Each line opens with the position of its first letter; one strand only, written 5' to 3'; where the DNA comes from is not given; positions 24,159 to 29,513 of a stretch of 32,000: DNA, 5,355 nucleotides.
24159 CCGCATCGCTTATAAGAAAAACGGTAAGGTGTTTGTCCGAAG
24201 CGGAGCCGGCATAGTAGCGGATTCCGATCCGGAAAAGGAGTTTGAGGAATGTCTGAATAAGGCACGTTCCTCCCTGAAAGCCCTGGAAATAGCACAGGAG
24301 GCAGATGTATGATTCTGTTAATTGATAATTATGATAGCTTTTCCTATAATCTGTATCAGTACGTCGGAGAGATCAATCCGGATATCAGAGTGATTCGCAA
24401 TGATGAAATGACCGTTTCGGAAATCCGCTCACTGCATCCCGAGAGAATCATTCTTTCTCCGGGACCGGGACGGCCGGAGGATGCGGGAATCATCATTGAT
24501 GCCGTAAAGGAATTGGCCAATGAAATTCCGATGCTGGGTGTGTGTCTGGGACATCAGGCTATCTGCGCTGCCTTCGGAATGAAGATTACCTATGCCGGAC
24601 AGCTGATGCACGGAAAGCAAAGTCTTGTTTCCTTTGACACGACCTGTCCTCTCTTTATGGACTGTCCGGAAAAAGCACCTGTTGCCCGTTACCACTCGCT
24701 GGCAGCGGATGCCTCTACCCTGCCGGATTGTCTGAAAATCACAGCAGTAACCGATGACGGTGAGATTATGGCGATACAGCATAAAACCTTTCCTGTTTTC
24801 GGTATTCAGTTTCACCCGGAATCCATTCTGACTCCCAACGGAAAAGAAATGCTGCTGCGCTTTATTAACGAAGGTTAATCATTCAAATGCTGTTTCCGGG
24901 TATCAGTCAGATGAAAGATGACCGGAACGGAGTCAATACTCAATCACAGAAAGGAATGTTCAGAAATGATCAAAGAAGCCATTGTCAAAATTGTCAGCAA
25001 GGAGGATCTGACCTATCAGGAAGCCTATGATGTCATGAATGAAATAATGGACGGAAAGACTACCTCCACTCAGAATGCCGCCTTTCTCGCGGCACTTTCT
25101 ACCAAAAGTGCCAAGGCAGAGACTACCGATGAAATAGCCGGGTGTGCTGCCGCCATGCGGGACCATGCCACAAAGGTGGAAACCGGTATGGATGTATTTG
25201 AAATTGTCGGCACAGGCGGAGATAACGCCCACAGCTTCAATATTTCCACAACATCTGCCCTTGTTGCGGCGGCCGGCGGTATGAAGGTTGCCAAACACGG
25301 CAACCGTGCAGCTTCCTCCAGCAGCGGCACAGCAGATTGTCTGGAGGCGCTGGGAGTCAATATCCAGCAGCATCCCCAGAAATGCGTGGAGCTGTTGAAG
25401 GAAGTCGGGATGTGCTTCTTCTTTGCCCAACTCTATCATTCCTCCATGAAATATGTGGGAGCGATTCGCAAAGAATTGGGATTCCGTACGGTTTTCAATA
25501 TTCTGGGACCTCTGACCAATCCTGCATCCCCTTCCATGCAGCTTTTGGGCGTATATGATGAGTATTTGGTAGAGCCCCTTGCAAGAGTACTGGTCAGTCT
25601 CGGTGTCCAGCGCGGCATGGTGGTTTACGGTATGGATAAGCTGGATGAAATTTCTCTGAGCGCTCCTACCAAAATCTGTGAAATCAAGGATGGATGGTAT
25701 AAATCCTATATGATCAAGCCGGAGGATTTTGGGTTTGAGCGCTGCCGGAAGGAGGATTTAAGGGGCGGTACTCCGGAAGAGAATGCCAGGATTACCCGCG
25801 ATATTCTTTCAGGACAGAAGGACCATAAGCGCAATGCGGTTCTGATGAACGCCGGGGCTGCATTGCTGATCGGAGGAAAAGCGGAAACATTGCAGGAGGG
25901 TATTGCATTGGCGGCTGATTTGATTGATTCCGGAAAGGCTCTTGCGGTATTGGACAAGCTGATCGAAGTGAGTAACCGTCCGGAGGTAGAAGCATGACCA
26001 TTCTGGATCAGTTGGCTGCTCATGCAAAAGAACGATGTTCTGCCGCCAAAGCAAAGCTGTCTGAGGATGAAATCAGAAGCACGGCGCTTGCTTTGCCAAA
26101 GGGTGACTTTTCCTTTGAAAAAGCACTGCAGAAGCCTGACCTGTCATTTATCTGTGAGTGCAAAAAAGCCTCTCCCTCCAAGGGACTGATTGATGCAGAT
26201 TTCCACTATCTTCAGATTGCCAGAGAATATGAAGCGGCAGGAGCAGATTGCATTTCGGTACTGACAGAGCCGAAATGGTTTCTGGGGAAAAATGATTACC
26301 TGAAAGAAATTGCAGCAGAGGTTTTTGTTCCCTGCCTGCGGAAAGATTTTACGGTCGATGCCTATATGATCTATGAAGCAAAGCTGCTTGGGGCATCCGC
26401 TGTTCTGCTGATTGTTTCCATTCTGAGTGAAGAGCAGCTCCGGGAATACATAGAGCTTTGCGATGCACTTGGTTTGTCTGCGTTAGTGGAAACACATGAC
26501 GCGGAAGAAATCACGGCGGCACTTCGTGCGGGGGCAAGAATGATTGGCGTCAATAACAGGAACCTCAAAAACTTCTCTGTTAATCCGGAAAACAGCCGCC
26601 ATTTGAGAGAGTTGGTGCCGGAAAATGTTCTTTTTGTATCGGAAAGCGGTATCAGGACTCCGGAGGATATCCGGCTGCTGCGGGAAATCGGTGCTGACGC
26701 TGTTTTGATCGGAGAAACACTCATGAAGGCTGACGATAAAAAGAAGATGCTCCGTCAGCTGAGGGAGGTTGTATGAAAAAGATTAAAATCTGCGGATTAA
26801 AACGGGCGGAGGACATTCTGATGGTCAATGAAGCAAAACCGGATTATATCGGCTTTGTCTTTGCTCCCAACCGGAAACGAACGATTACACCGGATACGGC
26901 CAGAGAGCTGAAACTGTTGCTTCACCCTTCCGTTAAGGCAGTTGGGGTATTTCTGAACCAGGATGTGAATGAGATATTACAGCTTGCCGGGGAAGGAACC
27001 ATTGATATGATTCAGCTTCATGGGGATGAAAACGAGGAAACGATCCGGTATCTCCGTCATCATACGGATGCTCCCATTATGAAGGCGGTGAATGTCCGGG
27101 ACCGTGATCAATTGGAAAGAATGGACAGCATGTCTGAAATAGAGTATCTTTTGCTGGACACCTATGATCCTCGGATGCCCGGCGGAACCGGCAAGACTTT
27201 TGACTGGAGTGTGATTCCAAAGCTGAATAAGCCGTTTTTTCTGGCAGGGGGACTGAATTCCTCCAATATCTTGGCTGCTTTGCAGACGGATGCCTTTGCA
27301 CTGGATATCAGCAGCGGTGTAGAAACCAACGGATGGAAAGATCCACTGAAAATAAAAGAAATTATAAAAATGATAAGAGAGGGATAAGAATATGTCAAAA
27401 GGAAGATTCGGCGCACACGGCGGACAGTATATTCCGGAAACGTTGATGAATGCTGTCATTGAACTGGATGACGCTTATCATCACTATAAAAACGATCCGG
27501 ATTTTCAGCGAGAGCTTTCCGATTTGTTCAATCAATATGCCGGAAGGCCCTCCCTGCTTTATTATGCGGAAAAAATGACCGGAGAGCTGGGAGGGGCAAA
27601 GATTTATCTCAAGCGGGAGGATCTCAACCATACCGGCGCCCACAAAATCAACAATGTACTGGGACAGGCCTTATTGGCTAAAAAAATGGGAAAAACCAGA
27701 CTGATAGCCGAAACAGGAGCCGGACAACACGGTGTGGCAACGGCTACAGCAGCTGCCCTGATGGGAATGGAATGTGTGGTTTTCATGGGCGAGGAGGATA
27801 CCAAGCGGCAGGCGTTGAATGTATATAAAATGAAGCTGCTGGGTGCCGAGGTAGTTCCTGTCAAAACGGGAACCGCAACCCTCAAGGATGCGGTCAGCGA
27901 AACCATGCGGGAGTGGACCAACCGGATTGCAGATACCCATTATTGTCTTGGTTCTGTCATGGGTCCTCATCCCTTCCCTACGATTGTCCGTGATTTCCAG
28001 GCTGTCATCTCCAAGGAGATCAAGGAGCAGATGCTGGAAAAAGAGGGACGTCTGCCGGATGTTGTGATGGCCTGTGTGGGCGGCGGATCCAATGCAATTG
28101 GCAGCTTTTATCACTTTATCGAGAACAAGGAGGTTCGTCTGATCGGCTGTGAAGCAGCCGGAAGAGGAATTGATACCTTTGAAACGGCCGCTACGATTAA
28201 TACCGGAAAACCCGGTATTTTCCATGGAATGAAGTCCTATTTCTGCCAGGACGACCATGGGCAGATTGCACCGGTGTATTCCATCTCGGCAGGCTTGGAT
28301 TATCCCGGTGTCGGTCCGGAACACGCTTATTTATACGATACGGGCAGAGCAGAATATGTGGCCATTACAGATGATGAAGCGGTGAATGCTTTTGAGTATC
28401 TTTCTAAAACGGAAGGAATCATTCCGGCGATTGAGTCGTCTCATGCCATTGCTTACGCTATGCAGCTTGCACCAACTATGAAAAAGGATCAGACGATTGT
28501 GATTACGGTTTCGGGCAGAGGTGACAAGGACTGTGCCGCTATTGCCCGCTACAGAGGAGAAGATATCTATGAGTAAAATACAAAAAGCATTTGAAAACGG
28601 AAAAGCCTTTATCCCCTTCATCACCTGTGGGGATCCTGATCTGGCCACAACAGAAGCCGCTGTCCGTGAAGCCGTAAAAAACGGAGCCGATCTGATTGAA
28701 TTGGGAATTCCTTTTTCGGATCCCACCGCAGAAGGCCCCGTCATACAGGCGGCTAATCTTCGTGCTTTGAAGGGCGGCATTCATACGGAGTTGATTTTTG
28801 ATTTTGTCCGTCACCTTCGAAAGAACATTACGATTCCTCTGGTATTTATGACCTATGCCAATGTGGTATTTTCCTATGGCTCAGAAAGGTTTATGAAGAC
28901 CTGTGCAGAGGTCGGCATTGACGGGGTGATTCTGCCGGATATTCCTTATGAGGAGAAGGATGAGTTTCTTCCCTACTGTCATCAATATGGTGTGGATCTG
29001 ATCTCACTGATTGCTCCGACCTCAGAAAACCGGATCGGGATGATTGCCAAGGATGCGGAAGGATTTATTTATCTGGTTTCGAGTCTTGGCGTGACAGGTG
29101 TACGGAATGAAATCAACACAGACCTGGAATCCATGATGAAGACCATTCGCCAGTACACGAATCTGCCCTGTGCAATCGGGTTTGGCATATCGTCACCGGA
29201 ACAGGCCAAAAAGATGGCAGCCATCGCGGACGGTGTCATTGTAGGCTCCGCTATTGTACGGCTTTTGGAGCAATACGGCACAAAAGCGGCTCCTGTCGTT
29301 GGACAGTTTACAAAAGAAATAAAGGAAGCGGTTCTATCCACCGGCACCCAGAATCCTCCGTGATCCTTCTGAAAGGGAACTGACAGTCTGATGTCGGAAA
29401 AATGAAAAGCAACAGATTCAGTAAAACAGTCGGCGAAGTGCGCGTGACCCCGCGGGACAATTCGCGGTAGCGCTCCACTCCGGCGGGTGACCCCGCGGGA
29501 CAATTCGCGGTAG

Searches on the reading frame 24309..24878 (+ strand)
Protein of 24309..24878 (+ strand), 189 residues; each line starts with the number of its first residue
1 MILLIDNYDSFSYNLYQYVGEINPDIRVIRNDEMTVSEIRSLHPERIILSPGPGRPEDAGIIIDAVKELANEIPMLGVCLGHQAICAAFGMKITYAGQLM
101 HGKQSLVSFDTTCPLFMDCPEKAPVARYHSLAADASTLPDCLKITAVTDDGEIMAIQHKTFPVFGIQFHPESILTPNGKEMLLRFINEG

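Call 6: search_protein_families(library=pfam, proteins=[window:24309-24878:+], max_evalue=0.01)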
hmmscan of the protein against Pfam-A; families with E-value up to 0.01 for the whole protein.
window:24309-24878:+ (189 aa): 2 families
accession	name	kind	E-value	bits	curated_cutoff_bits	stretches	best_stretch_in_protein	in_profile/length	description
PF00117.34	GATase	-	1.4e-55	188.4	22.8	1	3-186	1-187/190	Glutamine amidotransferase class-I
PF07722.19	Peptidase_C26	-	7.8e-11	42.6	20.5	1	67-171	100-219/219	Peptidase C26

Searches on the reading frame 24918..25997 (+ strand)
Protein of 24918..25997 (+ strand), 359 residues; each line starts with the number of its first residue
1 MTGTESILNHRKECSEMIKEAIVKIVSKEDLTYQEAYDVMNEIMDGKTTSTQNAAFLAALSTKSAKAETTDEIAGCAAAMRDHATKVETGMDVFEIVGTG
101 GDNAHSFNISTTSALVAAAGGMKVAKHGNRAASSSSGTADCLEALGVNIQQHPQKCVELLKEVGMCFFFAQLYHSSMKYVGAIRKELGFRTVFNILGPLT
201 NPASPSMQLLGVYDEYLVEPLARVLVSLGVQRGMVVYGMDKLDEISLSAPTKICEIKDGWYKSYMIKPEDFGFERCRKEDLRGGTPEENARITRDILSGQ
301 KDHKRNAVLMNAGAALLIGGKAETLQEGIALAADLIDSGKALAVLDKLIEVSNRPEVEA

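Call 6: search_protein_families(library=pfam, proteins=[window:24918-25997:+], max_evalue=0.01)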
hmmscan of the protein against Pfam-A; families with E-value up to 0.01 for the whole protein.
window:24918-25997:+ (359 aa): 2 families
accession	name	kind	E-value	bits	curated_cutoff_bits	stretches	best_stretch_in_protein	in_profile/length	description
PF00591.27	Glycos_transf_3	-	2.5e-94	316.1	27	1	93-342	4-253/253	Glycosyl transferase family, a/b domain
PF02885.22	Glycos_trans_3N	-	1.9e-20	72.8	26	1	19-84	1-63/63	Glycosyl transferase family, helical bundle domain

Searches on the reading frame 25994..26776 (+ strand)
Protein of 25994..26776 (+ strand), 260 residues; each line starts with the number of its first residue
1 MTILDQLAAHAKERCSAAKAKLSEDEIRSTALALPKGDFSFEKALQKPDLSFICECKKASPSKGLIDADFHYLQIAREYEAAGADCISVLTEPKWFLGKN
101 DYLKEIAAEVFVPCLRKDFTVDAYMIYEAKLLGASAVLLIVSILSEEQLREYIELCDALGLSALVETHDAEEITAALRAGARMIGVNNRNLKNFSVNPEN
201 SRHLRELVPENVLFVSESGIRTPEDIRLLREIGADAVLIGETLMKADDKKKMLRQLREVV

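Call 6: search_protein_families(library=pfam, proteins=[window:25994-26776:+], max_evalue=0.01)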
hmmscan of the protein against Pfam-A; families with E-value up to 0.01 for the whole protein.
window:25994-26776:+ (260 aa): 4 families
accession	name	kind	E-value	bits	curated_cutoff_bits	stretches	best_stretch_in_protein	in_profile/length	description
PF00218.27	IGPS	-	4e-81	272.4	27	1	4-256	1-254/254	Indole-3-glycerol phosphate synthase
PF04131.20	NanE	-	0.00031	20.4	27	1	156-245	88-178/192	Putative N-acetylmannosamine-6-phosphate epimerase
PF05690.20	ThiG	-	0.0011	18.8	23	1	211-257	175-221/247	Thiazole biosynthesis protein ThiG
PF00977.27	His_biosynth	-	0.0077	16.1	23.6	0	212-245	74-107/228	Histidine biosynthesis protein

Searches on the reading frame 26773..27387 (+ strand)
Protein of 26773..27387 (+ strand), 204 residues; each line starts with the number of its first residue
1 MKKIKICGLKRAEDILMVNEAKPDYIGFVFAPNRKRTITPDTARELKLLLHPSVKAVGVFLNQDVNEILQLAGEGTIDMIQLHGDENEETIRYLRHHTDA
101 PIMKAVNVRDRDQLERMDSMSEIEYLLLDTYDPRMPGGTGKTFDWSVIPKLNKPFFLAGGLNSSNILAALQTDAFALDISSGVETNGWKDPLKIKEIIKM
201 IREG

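Call 6: search_protein_families(library=pfam, proteins=[window:26773-27387:+], max_evalue=0.01)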
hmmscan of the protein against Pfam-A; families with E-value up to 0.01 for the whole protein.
window:26773-27387:+ (204 aa): 1 family
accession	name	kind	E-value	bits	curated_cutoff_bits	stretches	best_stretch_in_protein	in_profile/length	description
PF00697.28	PRAI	-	4.8e-46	157.3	22.7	1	4-199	1-192/193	N-(5'phosphoribosyl)anthranilate (PRA) isomerase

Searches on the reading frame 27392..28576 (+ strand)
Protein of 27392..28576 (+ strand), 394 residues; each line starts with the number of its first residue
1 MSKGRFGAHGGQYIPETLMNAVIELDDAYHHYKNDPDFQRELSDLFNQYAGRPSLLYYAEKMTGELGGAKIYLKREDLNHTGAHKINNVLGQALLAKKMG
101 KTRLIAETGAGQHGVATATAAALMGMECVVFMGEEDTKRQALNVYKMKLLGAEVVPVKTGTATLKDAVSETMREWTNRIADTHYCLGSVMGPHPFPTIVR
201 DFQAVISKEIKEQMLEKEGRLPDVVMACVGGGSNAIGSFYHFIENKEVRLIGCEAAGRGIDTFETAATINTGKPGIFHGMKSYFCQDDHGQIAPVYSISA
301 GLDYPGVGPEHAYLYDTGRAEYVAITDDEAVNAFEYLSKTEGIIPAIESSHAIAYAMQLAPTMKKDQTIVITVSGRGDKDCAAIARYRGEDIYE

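Call 6: search_protein_families(library=pfam, proteins=[window:27392-28576:+], max_evalue=0.01)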
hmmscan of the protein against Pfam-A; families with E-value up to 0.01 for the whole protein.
window:27392-28576:+ (394 aa): 1 family
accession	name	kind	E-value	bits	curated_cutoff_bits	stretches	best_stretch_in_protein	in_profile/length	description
PF00291.31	PALP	-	4.9e-44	151.3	35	1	51-375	5-295/295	Pyridoxal-phosphate dependent enzyme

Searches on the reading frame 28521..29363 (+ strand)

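Call 6: search_protein_families(library=pfam, proteins=[window:28521-29363:+], max_evalue=0.01)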
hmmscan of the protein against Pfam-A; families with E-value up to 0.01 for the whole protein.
window:28521-29363:+ (280 aa): 4 families
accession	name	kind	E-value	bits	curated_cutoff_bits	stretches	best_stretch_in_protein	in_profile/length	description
PF00290.26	Trp_syntA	-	5.6e-91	304.5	27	1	25-262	7-246/259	Tryptophan synthase alpha chain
PF01884.23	PcrB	-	6.8e-06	26.2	23.9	1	200-246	166-212/226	PcrB family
PF00977.27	His_biosynth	-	0.0002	21.3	23.6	1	202-248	61-108/228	Histidine biosynthesis protein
PF03437.21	BtpA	-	0.006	16.5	30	0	186-246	173-231/254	BtpA family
